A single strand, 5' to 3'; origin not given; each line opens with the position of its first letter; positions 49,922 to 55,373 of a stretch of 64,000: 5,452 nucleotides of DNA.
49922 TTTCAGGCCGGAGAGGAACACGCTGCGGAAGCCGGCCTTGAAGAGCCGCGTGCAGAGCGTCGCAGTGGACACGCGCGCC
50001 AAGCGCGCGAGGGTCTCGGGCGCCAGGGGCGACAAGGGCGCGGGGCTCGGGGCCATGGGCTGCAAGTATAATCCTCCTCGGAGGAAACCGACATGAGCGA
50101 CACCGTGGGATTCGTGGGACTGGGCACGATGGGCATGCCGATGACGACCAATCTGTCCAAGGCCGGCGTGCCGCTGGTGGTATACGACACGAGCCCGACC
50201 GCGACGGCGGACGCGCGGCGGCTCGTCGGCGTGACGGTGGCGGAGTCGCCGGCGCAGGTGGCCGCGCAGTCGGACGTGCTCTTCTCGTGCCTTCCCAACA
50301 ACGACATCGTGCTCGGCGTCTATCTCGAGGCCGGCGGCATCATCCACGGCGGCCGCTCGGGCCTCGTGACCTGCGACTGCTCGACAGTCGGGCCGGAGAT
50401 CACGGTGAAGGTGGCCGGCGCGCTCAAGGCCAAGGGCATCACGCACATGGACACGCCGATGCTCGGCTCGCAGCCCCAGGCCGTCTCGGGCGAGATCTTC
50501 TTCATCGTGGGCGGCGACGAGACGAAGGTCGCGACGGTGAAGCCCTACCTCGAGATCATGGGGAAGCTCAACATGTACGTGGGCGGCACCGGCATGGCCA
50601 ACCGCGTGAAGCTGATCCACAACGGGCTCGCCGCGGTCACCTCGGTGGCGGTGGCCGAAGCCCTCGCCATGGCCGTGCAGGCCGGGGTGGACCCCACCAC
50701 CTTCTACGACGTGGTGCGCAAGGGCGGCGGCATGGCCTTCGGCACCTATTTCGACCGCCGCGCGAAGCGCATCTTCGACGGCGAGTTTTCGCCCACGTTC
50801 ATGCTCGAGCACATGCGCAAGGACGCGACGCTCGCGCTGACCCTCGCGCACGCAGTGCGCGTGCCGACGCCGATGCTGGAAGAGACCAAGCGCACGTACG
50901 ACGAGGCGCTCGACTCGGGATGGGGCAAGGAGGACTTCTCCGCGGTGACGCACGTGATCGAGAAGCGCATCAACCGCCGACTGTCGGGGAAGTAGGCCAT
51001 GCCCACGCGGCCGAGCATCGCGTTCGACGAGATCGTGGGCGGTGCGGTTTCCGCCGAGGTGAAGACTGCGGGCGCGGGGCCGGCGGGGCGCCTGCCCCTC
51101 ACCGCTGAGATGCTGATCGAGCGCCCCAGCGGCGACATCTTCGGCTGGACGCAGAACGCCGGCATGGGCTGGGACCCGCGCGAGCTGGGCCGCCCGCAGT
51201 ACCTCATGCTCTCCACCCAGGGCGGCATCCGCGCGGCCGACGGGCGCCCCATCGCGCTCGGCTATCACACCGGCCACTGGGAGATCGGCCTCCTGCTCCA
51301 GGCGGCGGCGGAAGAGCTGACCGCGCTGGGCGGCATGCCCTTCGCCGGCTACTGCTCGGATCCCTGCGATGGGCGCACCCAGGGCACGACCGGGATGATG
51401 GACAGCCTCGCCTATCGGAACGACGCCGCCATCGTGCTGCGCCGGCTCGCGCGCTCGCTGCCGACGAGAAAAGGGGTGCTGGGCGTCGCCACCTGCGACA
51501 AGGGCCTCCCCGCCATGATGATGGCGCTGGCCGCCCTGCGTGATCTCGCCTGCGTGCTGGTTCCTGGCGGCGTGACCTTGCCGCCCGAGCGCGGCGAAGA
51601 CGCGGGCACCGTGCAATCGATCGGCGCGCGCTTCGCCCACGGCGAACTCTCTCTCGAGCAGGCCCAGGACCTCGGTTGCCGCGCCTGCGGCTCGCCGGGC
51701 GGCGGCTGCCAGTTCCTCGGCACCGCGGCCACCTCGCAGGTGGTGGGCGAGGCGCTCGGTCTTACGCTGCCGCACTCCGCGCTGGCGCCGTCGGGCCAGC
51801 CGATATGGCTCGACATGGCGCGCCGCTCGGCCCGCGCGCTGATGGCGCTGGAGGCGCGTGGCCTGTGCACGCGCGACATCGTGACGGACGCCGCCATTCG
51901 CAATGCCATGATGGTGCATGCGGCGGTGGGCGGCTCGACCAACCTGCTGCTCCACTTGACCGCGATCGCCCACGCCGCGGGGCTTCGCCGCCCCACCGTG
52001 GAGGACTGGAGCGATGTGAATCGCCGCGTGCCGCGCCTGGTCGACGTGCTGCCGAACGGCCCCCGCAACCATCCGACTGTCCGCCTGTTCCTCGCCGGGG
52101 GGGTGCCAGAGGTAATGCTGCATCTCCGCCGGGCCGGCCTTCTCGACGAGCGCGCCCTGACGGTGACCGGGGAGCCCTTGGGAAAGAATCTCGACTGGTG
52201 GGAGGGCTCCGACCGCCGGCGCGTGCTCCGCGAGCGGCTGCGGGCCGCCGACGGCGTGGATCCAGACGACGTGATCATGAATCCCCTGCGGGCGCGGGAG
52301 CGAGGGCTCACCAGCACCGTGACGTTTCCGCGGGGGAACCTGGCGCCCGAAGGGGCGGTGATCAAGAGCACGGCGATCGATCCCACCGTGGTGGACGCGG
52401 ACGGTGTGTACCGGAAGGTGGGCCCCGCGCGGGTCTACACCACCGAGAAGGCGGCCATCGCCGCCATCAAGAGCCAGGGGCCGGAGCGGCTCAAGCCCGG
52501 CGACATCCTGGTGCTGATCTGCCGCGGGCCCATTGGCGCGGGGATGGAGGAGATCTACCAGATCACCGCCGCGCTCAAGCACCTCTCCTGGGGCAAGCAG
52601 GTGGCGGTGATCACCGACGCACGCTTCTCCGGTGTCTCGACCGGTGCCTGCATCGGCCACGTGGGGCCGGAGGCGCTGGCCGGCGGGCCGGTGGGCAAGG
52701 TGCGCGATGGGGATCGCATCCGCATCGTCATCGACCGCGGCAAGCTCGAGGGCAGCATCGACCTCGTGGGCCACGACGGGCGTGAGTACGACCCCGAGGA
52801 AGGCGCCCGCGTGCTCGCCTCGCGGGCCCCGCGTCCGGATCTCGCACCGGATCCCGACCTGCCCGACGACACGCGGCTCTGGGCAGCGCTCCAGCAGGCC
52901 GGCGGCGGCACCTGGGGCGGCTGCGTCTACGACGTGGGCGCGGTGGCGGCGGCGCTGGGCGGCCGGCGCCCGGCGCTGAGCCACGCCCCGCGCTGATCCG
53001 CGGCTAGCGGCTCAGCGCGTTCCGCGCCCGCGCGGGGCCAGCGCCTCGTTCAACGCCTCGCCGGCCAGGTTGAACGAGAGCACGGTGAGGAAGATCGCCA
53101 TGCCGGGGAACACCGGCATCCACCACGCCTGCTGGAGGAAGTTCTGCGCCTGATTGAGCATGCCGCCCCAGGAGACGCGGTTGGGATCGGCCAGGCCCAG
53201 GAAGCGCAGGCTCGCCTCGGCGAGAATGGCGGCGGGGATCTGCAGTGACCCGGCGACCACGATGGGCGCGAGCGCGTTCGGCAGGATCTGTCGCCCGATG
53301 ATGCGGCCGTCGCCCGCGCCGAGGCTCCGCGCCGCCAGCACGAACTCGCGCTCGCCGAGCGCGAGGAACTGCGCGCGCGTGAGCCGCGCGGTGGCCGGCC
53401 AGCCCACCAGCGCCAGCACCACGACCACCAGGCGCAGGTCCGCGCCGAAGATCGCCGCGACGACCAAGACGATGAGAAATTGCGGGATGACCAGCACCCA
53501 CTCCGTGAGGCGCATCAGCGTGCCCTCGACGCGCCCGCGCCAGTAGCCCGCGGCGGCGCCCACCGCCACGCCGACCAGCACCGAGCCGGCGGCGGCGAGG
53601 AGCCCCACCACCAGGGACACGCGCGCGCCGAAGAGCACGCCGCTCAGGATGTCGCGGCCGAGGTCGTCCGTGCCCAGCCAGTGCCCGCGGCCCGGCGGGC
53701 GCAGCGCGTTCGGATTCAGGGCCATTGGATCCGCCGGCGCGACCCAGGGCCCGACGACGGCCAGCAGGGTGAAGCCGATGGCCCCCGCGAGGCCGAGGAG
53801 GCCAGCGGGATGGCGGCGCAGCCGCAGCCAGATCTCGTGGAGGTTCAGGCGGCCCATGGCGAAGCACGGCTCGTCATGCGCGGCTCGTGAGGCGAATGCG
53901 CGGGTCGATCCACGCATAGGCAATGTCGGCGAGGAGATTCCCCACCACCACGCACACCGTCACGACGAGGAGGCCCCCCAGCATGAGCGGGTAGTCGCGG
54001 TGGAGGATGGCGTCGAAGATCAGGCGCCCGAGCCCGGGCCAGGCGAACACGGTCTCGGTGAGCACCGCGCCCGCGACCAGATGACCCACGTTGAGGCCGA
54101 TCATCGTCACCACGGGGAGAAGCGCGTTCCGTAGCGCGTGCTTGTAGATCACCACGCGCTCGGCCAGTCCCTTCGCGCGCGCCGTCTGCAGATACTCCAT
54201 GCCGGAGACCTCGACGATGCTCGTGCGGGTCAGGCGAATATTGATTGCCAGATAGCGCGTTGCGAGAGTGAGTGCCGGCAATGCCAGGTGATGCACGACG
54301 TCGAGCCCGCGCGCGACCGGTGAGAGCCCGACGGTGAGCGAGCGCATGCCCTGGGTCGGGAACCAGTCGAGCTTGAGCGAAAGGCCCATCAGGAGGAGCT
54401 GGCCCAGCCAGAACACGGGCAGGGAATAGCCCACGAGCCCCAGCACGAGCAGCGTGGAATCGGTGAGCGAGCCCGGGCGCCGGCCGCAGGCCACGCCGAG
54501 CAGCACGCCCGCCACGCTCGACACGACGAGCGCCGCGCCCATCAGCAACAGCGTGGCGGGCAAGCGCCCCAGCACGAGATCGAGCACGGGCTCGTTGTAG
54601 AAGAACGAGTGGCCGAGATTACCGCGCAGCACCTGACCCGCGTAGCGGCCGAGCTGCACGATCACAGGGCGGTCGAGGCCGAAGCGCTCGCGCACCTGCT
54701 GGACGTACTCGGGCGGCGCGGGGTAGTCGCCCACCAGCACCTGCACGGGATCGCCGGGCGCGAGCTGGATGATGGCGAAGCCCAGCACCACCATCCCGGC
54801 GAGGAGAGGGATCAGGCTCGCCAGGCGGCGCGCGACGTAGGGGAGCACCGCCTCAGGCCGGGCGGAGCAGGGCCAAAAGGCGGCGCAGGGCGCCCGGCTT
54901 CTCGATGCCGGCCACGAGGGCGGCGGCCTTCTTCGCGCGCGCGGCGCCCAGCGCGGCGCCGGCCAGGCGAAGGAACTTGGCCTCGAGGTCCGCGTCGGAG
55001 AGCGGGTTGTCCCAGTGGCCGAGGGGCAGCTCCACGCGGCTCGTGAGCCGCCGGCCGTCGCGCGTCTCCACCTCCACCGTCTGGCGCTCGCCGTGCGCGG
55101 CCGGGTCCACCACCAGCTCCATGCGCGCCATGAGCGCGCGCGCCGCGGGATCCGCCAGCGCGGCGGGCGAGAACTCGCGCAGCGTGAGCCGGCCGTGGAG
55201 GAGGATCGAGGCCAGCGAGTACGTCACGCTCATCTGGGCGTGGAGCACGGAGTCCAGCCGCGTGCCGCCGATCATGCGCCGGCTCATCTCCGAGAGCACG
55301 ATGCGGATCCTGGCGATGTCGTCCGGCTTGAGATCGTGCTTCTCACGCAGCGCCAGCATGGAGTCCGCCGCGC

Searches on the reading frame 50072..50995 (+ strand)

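Call 37: search_protein_families(library=pfam, proteins=[window:50072-50995:+], max_evalue=0.00001)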
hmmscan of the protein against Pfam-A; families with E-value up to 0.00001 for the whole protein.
window:50072-50995:+ (307 aa): 3 families
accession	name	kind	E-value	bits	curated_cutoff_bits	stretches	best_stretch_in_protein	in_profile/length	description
PF03446.21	NAD_binding_2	-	3.2e-36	125.2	21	1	11-171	1-161/161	NAD binding domain of 6-phosphogluconate dehydrogenase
PF14833.11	NAD_binding_11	-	3.8e-27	95.4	30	1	174-295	1-121/122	NAD-binding of NADP-dependent 3-hydroxyisobutyrate dehydrogenase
PF02826.25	2-Hacid_dh_C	-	4e-06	26.8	25.1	1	10-78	37-103/178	D-isomer specific 2-hydroxyacid dehydrogenase, NAD binding domain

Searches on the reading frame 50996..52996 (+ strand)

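Call 37: search_protein_families(library=pfam, proteins=[window:50996-52996:+], max_evalue=0.00001)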
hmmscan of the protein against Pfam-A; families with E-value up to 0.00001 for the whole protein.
window:50996-52996:+ (666 aa): 2 families
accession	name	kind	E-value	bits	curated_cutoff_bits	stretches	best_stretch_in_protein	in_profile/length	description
PF00920.27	ILVD_EDD_N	-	4.9e-65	220.2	27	1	91-398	14-316/316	Dihydroxy-acid/6-phosphogluconate dehydratase N-terminal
PF24877.1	ILV_EDD_C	-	2e-39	135.5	27.7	1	445-590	19-156/191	Dihydroxy-acid/6-phosphogluconate dehydratase C-terminal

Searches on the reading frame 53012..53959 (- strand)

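Call 37: search_protein_families(library=pfam, proteins=[window:53012-53959:-], max_evalue=0.00001)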
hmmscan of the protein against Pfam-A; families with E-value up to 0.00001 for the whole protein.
window:53012-53959:- (315 aa): 2 families
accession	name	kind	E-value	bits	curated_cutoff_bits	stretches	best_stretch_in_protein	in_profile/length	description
PF00528.27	BPD_transp_1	-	2.4e-23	83.2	26.4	1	130-310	1-181/184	Binding-protein-dependent transport system inner membrane component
PF12911.12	OppC_N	-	1.5e-09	38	23.9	1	41-89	4-53/53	N-terminal TM domain of oligopeptide transport permease C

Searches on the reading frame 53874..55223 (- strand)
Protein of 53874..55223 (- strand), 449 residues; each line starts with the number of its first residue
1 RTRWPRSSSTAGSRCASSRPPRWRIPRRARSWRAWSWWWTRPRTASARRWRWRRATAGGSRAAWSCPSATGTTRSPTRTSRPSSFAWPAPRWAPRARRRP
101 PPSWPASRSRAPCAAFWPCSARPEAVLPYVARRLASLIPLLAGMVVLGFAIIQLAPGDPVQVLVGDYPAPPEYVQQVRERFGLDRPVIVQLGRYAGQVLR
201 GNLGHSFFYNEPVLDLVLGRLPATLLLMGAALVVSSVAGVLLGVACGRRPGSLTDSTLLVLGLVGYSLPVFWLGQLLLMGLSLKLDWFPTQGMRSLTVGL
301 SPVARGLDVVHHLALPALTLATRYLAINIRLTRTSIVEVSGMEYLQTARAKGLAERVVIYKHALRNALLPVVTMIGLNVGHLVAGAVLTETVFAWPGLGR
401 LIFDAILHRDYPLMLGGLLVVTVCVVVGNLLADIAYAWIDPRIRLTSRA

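Call 37: search_protein_families(library=pfam, proteins=[window:53874-55223:-], max_evalue=0.00001)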
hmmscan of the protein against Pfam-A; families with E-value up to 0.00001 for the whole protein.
window:53874-55223:- (449 aa): 2 families
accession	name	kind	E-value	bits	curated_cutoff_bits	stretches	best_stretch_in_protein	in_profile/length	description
PF00528.27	BPD_transp_1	-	1.3e-39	136.2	26.4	1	239-444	1-183/184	Binding-protein-dependent transport system inner membrane component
PF19300.4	BPD_transp_1_N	-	5.7e-09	36.6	23.8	1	128-227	3-113/114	Binding-prot-dependent transport system membrane comp, N-term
